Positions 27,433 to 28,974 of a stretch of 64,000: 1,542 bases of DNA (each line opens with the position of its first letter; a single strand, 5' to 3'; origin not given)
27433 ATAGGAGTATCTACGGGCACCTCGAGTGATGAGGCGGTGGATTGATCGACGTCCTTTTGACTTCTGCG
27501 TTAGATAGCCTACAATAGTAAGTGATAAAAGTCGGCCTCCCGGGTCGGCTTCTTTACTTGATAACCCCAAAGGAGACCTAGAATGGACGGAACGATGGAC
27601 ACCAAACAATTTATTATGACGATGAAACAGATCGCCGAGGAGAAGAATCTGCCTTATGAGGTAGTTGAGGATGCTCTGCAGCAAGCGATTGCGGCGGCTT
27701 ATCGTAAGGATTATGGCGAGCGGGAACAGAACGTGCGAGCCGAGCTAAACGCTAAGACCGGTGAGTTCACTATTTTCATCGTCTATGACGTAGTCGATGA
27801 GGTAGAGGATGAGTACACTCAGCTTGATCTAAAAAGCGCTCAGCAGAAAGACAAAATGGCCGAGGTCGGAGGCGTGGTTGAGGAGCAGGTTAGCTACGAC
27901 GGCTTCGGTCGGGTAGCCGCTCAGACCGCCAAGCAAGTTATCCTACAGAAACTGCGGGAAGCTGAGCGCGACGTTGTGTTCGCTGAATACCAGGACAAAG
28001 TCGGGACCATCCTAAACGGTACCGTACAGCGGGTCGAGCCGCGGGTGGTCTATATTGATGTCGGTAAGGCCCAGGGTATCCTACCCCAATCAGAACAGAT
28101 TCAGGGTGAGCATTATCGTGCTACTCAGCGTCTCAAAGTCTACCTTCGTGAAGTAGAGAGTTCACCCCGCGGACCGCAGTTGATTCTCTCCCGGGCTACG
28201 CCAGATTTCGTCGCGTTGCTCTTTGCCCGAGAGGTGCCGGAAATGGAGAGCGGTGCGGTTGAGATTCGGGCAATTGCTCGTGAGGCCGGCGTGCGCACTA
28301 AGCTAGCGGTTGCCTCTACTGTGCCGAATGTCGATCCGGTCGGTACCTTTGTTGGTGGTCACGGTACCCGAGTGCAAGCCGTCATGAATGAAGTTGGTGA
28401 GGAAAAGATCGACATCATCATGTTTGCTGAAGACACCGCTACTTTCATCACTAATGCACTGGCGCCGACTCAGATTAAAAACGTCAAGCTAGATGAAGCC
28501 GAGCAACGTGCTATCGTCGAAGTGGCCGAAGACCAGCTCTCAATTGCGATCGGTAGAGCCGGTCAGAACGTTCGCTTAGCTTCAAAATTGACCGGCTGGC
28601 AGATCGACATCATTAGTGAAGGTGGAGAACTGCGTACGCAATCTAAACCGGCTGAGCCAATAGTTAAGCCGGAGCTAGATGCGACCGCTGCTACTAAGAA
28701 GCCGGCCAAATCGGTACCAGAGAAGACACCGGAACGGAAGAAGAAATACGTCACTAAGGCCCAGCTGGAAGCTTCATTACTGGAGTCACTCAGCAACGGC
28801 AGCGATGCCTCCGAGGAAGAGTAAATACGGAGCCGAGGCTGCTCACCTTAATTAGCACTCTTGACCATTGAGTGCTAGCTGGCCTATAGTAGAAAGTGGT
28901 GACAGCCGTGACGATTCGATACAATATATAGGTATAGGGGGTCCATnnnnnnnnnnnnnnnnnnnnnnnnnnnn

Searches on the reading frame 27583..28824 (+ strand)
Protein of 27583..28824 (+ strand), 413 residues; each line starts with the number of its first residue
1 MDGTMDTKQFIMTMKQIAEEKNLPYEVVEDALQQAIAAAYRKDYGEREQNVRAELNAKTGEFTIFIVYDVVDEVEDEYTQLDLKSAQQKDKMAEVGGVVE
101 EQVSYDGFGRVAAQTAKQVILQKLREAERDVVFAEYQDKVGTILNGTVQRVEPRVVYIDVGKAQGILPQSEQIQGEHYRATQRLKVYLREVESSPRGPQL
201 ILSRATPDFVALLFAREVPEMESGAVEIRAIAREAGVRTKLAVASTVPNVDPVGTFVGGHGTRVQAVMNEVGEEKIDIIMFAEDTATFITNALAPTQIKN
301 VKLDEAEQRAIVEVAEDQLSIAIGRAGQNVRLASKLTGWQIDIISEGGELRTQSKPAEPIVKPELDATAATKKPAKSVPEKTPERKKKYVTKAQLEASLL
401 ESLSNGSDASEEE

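Call 12: search_protein_families(library=ncbifam, proteins=[window:27583-28824:+])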
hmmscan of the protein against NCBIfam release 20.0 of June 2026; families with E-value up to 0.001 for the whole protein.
window:27583-28824:+ (413 aa): 5 families
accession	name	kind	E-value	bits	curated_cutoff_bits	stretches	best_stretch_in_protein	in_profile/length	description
TIGR01953.1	NusA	equivalog_domain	6.9e-116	386.9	253.4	1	10-345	2-337/340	transcription termination factor NusA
NF006645.0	PRK09202.4-5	equivalog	4.8e-59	200.4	532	1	5-345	14-369/540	transcription termination/antitermination protein NusA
NF006642.0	PRK09202.4-1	equivalog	7.3e-34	117.2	687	1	7-351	17-380/614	transcription termination/antitermination protein NusA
TIGR01952.1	nusA_arch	equivalog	7e-15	55.6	74.35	1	252-343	43-135/141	NusA-like transcription termination signal-binding factor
NF006261.0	PRK08406.1-5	equivalog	9.9e-10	38.3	231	1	253-308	43-97/173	transcription elongation factor NusA-like protein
